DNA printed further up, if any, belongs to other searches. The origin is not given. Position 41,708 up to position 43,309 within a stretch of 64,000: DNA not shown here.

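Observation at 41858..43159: MazF/EndoA-type toxin domain fused to a 300 aa extension, with no adjacent antitoxin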

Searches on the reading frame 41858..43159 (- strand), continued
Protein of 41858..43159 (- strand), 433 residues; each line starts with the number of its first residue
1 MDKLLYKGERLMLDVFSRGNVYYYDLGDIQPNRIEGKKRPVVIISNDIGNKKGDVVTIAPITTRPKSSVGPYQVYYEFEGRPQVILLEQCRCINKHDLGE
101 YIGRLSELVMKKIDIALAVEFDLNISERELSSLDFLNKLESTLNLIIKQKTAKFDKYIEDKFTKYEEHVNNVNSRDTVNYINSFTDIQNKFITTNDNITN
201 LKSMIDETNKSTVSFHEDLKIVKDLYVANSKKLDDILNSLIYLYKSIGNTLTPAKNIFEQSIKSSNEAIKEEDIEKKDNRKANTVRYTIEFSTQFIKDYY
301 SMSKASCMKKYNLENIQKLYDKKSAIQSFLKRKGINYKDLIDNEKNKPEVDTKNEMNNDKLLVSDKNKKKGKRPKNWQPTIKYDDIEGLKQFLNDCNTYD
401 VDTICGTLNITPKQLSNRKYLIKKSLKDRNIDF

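Call 54: fold_search(model_id=the predicted structure, library=pdb)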
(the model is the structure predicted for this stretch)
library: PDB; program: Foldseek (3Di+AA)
matches with E <= 10: 205; with E <= 0.001: 0
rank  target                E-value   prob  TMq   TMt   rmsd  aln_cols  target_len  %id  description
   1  4mzp_E                3.0e-03  1.00  0.15  0.46   4.5        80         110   44  MazF from S. aureus crystal form III, C2221, 2.7 A (released 2014-05-21)
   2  7bxy                  4.6e-03  1.00  0.15  0.44   4.6        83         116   38  mRNA interferase from Bacillus cereus (released 2021-04-28)
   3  1ne8                  8.3e-03  1.00  0.15  0.44   4.5        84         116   39  YDCE protein from Bacillus subtilis (released 2003-01-14)
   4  4mzm_C                1.1e-02  1.00  0.14  0.43   4.5        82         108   41  MazF from S. aureus crystal form I, P212121, 2.1 A (released 2014-05-28)
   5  4of1_A                1.2e-02  1.00  0.15  0.44   4.4        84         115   42  crystal structure of toxin from staphylococcus aureus Mu50 (released 2015-01-14)
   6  4mzm_B                1.2e-02  1.00  0.14  0.43   4.6        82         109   44  MazF from S. aureus crystal form I, P212121, 2.1 A (released 2014-05-28)
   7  4mzm_A                1.4e-02  1.00  0.15  0.45   5.4        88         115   41  MazF from S. aureus crystal form I, P212121, 2.1 A (released 2014-05-28)
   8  5co7_B                1.4e-02  0.99  0.13  0.43  11.4       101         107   21  E. coli MazF form III (released 2016-04-06)
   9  5ck9_A                1.7e-02  1.00  0.12  0.41   4.2        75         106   27  E. coli MazF form I (released 2016-04-06)
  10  5ckb_A                1.9e-02  0.97  0.13  0.39  12.4       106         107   23  E. coli MazF form II (released 2016-04-06)
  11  5co7_E                2.0e-02  0.99  0.14  0.45  13.3       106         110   23  E. coli MazF form III (released 2016-04-06)
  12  9g48_A                2.2e-02  0.99  0.14  0.42   4.6        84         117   42  Staphylococcus aureus MazF in complex with Nanobody 6 (released 2024-07-24)
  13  9g1y_B                2.8e-02  1.00  0.15  0.44   4.5        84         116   42  Staphycoccus aureus MazF in complex with Nabobody 3 (released 2024-07-24)
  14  5cr2_B                2.9e-02  0.99  0.14  0.44   4.9        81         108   26  E. coli MazF in complex with single strand DNA substrate analog (released 2016-04-06)
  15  5cr2_A                3.6e-02  0.99  0.14  0.42   4.4        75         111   27  E. coli MazF in complex with single strand DNA substrate analog (released 2016-04-06)
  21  5cr2_C                6.6e-02  0.96  0.13  0.41   6.5        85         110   27  E. coli MazF in complex with single strand DNA substrate analog (released 2016-04-06)
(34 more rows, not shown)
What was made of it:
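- E. coli MazF has been crystallised with a single-stranded DNA substrate analogue (PDB 5cr2, listed in call 54).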

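Call 59: get_annotated_region(hit=H13, flank=2500)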
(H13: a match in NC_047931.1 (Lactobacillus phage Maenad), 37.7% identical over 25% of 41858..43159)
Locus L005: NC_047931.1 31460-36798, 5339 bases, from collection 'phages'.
description: Lactobacillus phage Maenad, complete genome.
organism: Lactobacillus phage Maenad (NCBI taxid 2079431)
taxonomy: Viruses; Duplodnaviria; Heunggongvirae; Uroviricota; Caudoviricetes; Tybeckvirinae; Maenadvirus; Maenadvirus maenad
host: Lactobacillus plantarum; source: organic waste runoff; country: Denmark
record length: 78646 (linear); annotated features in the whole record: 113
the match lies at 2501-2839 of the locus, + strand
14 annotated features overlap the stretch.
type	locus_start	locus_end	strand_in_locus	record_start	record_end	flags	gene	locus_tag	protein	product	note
CDS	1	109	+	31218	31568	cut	-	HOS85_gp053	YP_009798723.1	hypothetical protein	-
CDS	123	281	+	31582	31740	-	-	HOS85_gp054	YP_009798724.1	hypothetical protein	-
CDS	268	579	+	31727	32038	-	-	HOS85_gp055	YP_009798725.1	thioredoxin domain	-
CDS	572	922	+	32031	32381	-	-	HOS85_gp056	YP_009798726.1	hypothetical protein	-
CDS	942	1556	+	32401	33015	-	-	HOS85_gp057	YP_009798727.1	hypothetical protein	-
CDS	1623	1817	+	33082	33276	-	-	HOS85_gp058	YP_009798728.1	hypothetical protein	-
CDS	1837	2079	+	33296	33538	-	-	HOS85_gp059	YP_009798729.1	hypothetical protein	-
CDS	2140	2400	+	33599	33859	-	-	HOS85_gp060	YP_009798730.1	hypothetical protein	-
CDS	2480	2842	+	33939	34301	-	-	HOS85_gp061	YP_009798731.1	MazF-like growth inhibitor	-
CDS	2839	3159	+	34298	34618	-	-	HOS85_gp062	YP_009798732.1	hypothetical protein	-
CDS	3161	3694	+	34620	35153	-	-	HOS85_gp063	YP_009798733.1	hypothetical protein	-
CDS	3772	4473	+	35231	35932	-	-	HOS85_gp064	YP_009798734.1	transglycosylase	(EC 3.2.1.17); lysin, 1,4-beta-N-acetylmuramidase or lysozyme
CDS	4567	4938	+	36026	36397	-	-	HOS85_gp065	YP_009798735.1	hypothetical protein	-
CDS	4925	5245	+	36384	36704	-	-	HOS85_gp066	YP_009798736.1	hypothetical protein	-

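Call 60: get_annotated_region(hit=H11, flank=2500)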
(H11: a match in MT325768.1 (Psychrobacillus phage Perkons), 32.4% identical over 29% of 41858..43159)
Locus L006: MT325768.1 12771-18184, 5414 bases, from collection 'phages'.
description: Psychrobacillus phage Perkons, complete genome.
organism: Psychrobacillus phage Perkons (NCBI taxid 2729574)
taxonomy: Viruses; Duplodnaviria; Heunggongvirae; Uroviricota; Caudoviricetes
host: Psychrobacillus psychrodurans; source: ice-free soil sample (4-10 cm depth) collected near Rasmussen hut; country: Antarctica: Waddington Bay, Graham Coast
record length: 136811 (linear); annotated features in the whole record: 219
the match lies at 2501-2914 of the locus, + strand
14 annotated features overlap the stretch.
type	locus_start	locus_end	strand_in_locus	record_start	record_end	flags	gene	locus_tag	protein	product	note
CDS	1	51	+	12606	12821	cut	-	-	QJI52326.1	HTH domain-containing protein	ORF29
CDS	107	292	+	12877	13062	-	-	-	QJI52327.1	hypothetical protein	ORF30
CDS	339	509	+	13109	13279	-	-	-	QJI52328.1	hypothetical protein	ORF31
CDS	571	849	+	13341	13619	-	-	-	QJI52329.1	hypothetical protein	ORF32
CDS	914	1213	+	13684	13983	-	-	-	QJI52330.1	hypothetical protein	ORF33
CDS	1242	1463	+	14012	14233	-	-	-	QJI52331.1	hypothetical protein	ORF34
CDS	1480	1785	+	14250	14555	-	-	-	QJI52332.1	hypothetical protein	ORF35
CDS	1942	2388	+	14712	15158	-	-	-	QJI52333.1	Spx family transcriptional regulator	ORF36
CDS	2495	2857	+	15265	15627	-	-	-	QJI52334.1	type II toxin-antitoxin system PemK/MazF family protein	ORF37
CDS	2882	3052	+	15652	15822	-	-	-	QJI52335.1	hypothetical protein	ORF38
CDS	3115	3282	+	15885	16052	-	-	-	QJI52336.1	hypothetical protein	ORF39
CDS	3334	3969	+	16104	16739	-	-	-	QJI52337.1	hypothetical protein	ORF40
CDS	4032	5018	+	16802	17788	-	-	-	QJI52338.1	hypothetical protein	ORF41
CDS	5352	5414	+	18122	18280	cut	-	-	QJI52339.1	hypothetical protein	ORF42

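Call 65: search_protein_families(library=phrogs, proteins=[L001:804-1133:+], max_evalue=0.01)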
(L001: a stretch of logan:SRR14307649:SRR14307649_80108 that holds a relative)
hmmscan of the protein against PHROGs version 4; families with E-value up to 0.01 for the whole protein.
L001:804-1133:+ (109 aa): 0 families

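Call 71: find_related_loci(query=A4, collection=viral_contigs, flank=10000)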
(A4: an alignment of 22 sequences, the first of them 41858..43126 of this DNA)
Query A4 (422 aa) in viral_contigs; peptide patterns used: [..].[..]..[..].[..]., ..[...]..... (x = any residue, [..] = any of these).
598 stretches matched a pattern (row limit reached: there are more); 226 encode a relative of the query (tblastn E <= 1e-3); the best 80 are kept; 80 distinct loci.
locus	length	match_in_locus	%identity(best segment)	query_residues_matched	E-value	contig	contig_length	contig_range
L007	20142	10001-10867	32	1-326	3e-43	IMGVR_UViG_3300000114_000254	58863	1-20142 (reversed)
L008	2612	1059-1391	45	7-114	6e-20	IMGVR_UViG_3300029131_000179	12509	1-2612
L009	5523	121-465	41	1-112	2e-19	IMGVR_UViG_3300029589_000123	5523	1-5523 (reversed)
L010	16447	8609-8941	39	5-112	1e-17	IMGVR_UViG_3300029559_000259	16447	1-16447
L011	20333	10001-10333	39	5-112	1e-17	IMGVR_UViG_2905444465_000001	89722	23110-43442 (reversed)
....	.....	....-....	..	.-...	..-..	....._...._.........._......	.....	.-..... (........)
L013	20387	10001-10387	37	5-137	4e-17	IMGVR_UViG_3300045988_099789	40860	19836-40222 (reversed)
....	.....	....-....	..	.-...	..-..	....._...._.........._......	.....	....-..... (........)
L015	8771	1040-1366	39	7-112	7e-17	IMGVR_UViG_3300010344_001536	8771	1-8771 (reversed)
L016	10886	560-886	39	7-112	8e-17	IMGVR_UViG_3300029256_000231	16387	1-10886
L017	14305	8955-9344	35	5-133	9e-17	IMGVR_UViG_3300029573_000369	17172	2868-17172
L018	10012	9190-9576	36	5-137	1e-16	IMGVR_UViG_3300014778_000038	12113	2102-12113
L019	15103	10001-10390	35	5-133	1e-16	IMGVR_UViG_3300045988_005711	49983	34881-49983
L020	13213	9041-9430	35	5-133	1e-16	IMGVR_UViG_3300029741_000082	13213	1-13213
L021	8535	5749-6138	35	5-133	1e-16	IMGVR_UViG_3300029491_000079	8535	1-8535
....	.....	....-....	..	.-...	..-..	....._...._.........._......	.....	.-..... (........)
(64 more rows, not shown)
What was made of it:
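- Tried and rejected: The full-family profile found one fusion-type contig in IMG/VR (call 71).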

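Call 75: find_related_loci(query=A4, collection=metagenome_contigs, flank=6000)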
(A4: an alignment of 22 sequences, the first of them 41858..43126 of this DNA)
Query A4 (422 aa) in metagenome_contigs; peptide patterns used: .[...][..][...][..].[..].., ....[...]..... (x = any residue, [..] = any of these).
273 stretches matched a pattern; 63 encode a relative of the query (tblastn E <= 1e-3); 63 distinct loci.
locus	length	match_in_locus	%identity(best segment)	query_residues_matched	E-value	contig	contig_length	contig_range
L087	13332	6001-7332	31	1-422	2e-62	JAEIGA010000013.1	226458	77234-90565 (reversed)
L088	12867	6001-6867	32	1-326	1e-43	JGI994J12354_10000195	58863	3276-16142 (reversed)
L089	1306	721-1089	35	7-123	4e-14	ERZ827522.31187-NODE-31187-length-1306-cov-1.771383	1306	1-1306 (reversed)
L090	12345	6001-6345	34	7-118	2e-13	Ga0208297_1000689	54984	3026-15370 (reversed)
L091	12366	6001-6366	31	4-124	3e-13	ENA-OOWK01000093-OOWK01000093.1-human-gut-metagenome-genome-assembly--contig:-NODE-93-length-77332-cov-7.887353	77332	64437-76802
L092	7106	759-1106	33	6-118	2e-13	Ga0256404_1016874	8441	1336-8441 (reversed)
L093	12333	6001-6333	38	7-114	5e-13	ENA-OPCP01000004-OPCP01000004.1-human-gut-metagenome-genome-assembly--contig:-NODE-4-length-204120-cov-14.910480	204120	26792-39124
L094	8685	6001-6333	38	7-114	4e-13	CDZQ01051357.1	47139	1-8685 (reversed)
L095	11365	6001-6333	38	7-114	5e-13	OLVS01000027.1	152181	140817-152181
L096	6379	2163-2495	38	7-114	4e-13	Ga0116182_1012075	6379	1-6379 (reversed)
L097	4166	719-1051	36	7-114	2e-12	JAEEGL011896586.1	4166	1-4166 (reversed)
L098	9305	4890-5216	35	7-112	2e-12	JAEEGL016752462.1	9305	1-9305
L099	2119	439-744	32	7-106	2e-12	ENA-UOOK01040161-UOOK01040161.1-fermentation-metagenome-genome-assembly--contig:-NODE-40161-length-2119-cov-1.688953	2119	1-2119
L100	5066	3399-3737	34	7-116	5e-12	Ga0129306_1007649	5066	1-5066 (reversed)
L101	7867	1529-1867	34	7-116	5e-12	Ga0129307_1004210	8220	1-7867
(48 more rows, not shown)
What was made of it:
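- Tried and rejected: It found one new contig in metagenomes, plus the same contig as the IMG/VR hit (call 75).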

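Call 77: find_homologous_proteins(query=A7, max_evalue=0.001)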
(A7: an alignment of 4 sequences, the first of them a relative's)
Query A7 (4 sequences) (109 aa, profile of the alignment): 32 proteins with E <= 0.001 among 57 candidates.
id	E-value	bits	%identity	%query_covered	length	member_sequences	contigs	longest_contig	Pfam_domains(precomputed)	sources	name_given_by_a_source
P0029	1.6e-61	223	81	100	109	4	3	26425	-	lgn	-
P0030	7.8e-60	218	100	100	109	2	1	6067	-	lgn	-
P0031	2.3e-57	210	82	100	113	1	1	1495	-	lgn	-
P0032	1.2e-56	208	65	100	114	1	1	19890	-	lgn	-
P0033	1.4e-54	201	79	100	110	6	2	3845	-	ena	-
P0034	1.5e-54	201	85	100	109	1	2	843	-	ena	-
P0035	2.7e-54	200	83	100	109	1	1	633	-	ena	-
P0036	1.5e-53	198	81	100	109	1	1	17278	-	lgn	-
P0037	1.6e-53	198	80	100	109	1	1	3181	-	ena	-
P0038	1.6e-53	198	78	100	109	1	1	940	-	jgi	jgi:hypothetical protein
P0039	2.0e-53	197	80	100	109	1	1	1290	-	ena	-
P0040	2.3e-53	197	81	100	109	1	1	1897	-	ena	-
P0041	3.2e-53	197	79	100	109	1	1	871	-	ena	-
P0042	5.1e-53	196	77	100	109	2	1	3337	-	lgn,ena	-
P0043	7.1e-53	196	75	100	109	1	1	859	-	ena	-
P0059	7.5e-36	141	56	99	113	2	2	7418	-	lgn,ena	-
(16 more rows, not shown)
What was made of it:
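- Its family of 32 clusters is confined to the same clade and the same contigs (call 77).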

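Call 78: find_encoding_contigs(protein=P0029, flank=6000, max_places=3)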
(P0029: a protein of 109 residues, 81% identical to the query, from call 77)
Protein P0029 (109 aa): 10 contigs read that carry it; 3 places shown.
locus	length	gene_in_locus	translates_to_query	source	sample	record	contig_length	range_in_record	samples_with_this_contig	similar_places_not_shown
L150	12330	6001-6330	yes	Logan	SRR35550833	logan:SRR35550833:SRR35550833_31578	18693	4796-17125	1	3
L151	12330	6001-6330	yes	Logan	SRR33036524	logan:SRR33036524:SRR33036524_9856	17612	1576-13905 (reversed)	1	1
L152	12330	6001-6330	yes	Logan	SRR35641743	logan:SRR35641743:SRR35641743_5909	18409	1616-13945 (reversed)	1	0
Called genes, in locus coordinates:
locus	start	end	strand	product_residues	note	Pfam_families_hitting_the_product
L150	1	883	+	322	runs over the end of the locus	PF13155:Toprim_2 (weak)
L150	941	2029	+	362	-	-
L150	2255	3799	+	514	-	PF24308:DUF7487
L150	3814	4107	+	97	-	PF00166:Cpn10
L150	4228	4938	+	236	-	PF01832:Glucosaminidase (weak)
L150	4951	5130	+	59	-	-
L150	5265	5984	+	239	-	PF01464:SLT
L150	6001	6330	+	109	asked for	-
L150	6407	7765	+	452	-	PF02452:PemK_toxin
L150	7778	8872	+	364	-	PF00149:Metallophos, PF12850:Metallophos_2 (weak)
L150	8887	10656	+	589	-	PF13476:AAA_23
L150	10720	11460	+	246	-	PF00383:dCMP_cyt_deam_1, PF14437:MafB19-deam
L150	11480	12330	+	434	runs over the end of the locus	PF11440:AGT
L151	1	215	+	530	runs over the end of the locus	PF04851:ResIII, PF00270:DEAD, PF00271:Helicase_C (weak)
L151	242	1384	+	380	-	PF00112:Peptidase_C1, PF07833:Cu_amine_oxidN1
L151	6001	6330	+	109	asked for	-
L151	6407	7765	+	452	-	PF02452:PemK_toxin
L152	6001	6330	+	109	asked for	-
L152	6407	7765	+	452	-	PF02452:PemK_toxin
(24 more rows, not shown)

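Call 79: find_encoding_contigs(protein=P0036, flank=6000, max_places=2)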
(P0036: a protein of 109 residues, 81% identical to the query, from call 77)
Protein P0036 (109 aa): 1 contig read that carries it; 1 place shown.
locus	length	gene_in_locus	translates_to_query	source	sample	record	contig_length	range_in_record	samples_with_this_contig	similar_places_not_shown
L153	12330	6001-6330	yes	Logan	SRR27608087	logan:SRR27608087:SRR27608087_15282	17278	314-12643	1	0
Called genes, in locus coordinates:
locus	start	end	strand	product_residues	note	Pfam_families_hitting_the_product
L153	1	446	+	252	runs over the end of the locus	?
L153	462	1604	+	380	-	PF00112:Peptidase_C1, PF07833:Cu_amine_oxidN1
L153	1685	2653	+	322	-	PF13155:Toprim_2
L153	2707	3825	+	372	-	-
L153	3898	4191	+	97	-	PF00166:Cpn10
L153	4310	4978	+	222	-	PF01832:Glucosaminidase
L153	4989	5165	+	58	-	-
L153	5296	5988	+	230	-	PF01464:SLT (weak)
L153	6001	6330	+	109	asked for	-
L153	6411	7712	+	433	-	PF02452:PemK_toxin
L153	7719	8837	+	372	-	PF00149:Metallophos, PF12850:Metallophos_2 (weak)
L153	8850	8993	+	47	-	-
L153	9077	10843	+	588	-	PF13476:AAA_23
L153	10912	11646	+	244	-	PF00383:dCMP_cyt_deam_1, PF14437:MafB19-deam (weak)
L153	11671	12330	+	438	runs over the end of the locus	PF11440:AGT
